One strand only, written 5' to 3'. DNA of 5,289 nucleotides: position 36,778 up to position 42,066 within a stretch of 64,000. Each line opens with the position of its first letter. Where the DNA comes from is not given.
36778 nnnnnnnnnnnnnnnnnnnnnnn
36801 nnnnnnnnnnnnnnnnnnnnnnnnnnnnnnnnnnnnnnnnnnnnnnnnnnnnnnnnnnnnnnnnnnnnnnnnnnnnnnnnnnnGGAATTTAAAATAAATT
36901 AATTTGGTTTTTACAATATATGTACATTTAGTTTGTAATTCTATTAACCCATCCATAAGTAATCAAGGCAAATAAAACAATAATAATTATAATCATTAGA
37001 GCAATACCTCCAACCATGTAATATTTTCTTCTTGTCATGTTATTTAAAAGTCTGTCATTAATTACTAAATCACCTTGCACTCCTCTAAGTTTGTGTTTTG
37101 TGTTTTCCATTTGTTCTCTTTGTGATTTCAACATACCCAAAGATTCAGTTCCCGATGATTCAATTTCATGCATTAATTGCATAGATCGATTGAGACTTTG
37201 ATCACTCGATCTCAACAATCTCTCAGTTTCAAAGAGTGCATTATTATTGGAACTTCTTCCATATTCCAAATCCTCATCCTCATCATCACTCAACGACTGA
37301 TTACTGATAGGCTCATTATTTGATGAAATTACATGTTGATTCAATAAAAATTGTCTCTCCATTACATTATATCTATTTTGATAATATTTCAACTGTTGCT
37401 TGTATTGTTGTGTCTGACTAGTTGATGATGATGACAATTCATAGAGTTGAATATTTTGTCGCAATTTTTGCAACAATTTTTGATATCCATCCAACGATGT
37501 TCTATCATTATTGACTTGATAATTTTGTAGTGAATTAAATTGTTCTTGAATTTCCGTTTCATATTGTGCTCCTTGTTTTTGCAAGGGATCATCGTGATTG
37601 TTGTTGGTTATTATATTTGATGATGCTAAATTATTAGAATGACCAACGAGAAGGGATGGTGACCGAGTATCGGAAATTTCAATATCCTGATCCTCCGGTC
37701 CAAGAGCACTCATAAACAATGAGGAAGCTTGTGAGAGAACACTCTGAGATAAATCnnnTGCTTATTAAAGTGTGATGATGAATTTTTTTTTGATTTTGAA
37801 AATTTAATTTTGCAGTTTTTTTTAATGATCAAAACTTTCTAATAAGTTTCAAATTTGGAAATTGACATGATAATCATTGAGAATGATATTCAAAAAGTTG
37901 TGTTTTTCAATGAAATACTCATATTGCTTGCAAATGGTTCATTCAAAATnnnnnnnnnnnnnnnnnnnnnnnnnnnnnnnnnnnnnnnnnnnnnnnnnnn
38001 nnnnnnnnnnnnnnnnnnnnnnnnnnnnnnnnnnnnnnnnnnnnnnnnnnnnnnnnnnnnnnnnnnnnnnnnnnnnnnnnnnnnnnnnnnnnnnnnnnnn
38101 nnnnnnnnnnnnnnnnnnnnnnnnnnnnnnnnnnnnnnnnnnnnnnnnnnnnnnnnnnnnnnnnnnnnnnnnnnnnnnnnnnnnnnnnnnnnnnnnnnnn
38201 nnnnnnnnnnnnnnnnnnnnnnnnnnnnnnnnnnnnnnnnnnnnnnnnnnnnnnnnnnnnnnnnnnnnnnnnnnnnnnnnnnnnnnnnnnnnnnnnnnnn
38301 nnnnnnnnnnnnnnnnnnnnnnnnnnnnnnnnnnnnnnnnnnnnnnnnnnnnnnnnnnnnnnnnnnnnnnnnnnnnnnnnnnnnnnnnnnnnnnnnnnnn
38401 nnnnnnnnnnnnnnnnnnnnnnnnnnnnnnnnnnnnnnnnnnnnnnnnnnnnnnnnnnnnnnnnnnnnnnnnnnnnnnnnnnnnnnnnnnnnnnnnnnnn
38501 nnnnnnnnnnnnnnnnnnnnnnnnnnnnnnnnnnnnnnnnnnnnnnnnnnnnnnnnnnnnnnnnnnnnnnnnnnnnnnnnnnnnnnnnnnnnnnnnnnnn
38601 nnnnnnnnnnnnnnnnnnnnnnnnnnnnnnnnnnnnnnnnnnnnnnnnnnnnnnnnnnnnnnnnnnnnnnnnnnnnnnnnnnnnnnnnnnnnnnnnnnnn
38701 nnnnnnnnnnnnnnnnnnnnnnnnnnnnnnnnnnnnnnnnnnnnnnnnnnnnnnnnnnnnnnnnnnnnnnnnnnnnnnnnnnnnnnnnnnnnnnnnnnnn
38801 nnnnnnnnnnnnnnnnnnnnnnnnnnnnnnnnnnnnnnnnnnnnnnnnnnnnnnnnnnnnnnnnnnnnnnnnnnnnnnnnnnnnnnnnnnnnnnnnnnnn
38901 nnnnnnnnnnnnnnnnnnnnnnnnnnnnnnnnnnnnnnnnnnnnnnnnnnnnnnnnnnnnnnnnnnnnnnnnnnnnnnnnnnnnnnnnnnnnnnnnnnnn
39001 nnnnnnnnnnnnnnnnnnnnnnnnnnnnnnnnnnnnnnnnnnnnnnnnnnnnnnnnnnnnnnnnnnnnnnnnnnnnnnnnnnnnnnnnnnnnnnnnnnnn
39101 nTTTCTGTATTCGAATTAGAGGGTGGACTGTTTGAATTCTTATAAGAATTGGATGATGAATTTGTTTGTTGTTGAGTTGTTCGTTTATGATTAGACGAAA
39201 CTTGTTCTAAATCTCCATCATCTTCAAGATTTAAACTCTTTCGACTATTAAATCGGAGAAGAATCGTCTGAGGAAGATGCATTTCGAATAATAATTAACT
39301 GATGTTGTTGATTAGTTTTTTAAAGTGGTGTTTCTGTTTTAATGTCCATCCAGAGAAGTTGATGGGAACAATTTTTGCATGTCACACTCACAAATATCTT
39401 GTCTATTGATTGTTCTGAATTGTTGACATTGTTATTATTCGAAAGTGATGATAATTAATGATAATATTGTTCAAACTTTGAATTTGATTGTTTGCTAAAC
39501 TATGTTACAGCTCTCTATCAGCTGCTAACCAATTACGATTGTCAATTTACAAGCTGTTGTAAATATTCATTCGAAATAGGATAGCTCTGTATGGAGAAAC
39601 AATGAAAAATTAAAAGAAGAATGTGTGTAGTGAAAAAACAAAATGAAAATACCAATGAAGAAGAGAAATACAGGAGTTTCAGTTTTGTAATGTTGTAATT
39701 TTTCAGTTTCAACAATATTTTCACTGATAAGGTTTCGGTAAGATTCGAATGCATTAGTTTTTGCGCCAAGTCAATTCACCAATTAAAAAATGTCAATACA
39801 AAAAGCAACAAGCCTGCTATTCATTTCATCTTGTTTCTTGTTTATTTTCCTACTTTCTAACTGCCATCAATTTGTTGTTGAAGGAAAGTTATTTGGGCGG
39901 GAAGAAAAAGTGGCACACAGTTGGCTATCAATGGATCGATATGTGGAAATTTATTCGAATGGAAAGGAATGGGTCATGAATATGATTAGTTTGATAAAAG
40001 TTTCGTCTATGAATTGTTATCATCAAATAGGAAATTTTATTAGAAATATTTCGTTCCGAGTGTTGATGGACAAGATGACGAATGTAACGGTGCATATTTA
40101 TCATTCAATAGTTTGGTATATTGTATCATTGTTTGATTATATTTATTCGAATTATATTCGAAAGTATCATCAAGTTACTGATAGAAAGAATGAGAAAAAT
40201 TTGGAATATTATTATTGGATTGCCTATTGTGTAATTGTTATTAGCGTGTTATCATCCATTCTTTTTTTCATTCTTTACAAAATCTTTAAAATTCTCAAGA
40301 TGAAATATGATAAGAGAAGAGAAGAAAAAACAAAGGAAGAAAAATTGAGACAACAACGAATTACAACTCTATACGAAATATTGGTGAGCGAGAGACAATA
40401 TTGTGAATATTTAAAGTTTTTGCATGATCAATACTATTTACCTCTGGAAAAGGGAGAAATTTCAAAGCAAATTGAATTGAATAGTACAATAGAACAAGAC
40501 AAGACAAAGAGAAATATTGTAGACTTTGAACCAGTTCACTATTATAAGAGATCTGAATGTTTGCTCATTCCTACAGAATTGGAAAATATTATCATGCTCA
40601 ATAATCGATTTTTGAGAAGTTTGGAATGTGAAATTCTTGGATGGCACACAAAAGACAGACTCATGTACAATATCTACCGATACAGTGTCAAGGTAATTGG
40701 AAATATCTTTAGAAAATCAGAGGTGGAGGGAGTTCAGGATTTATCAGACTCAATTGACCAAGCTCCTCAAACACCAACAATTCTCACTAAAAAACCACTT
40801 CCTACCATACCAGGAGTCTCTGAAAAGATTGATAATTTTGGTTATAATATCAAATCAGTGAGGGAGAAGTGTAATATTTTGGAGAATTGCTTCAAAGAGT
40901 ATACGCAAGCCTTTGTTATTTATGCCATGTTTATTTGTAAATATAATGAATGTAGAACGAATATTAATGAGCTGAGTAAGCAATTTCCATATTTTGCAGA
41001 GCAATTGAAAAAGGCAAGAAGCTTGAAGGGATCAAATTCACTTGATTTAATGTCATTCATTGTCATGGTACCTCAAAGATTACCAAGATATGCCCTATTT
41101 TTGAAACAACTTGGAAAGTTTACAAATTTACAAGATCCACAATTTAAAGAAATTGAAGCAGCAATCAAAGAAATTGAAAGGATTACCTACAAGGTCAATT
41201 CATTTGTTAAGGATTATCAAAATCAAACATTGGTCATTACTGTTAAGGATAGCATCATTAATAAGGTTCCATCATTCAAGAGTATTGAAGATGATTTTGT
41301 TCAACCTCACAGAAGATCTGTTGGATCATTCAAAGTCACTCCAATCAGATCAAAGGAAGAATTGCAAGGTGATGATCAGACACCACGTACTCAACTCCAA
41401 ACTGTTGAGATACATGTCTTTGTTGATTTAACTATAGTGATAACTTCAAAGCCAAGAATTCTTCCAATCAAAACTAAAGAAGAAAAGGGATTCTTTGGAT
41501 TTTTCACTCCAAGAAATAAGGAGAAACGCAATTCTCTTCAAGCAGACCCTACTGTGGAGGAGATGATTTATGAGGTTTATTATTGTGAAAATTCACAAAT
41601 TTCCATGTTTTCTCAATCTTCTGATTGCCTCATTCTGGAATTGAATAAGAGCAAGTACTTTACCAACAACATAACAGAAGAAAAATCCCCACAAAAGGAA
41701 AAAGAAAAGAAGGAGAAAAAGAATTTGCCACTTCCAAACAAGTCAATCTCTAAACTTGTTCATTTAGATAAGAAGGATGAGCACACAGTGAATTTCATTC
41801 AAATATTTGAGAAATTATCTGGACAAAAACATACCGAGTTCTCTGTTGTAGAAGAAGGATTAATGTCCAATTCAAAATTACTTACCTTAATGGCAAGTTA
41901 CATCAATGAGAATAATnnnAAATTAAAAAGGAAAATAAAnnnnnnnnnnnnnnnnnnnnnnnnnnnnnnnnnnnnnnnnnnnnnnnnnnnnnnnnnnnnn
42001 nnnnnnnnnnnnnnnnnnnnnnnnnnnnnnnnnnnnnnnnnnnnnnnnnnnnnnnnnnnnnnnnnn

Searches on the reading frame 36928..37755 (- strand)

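Call 33: search_protein_families(library=pfam, proteins=[window:36928-37755:-], max_evalue=0.001)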
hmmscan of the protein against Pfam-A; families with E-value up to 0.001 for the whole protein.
window:36928-37755:- (275 aa): 1 family
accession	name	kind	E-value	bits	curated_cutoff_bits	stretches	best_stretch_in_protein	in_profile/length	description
PF12352.13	V-SNARE_C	-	7.1e-09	36.3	27.1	1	178-244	1-66/66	Snare region anchored in the vesicle membrane C-terminus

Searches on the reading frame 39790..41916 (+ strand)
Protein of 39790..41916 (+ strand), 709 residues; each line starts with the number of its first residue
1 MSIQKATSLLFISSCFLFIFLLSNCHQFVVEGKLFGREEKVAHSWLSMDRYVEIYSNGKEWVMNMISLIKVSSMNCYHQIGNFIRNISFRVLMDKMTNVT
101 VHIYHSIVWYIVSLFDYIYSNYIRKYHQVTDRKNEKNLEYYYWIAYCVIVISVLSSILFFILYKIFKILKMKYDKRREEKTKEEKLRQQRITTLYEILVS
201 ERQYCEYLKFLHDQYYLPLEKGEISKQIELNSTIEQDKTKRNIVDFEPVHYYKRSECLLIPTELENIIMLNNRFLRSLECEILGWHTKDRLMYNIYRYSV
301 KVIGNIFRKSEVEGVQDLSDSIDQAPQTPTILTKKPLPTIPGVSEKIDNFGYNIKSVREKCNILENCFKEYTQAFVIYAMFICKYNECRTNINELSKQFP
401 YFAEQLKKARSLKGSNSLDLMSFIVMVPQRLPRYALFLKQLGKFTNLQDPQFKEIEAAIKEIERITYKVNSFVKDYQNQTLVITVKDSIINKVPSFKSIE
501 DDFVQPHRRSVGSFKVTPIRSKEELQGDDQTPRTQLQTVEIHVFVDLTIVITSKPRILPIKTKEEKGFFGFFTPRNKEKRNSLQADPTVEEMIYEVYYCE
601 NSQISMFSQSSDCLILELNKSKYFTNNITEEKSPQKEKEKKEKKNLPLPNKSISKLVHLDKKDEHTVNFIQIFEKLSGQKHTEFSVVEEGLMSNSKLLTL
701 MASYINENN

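Call 15: list_cluster_members(proteins=[window:39790-41916:+, window:51772-53967:+, window:57547-59805:+, window:35603-36880:+, window:1401-2282:+, window:3596-4954:-, window:36928-37755:-, window:37950-39098:-, window:13427-13831:+, window:44534-45469:-])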
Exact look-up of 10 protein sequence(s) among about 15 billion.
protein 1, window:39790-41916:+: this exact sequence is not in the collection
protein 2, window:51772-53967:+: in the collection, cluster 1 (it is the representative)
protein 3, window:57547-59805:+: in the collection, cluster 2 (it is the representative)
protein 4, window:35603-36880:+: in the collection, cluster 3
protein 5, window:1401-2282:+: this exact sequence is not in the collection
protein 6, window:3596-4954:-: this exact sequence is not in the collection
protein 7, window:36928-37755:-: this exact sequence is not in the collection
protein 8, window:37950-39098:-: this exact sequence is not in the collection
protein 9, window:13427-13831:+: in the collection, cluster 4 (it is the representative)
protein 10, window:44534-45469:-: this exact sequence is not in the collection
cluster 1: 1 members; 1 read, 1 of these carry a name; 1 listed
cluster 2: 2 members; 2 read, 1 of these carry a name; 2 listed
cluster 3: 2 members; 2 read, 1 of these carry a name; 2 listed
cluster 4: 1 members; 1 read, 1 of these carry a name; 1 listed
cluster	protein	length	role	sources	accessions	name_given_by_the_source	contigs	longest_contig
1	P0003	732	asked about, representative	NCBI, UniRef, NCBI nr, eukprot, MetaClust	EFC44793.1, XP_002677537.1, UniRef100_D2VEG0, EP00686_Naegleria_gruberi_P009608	predicted protein [Naegleria gruberi] | Predicted protein n=1 Tax=Naegleria gruberi TaxID=5762 RepID=D2VEG0_NAEGR | uncharacterized protein NAEGRDRAFT_48889 [Naegleria gruberi]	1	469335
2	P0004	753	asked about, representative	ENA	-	-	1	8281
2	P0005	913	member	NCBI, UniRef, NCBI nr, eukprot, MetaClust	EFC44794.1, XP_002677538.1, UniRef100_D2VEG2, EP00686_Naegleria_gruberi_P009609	predicted protein [Naegleria gruberi] | Predicted protein n=1 Tax=Naegleria gruberi TaxID=5762 RepID=D2VEG2_NAEGR | uncharacterized protein NAEGRDRAFT_79655 [Naegleria gruberi]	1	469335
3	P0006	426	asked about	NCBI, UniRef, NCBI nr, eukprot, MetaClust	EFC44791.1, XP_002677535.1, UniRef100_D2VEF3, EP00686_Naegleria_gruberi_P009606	predicted protein [Naegleria gruberi] | Predicted protein n=1 Tax=Naegleria gruberi TaxID=5762 RepID=D2VEF3_NAEGR | uncharacterized protein NAEGRDRAFT_67258 [Naegleria gruberi]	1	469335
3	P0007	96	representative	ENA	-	-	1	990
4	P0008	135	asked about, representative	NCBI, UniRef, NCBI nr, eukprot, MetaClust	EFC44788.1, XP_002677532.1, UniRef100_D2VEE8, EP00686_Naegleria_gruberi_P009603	predicted protein [Naegleria gruberi] | Predicted protein n=1 Tax=Naegleria gruberi TaxID=5762 RepID=D2VEE8_NAEGR | uncharacterized protein NAEGRDRAFT_67253 [Naegleria gruberi]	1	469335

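Call 33: search_protein_families(library=pfam, proteins=[window:39790-41916:+], max_evalue=0.001)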
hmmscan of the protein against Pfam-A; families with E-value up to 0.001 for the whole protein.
window:39790-41916:+ (709 aa): 1 family
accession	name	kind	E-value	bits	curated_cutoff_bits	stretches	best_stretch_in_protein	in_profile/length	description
PF00621.25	RhoGEF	-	5.8e-20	72.7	27.6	1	194-470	2-180/180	RhoGEF domain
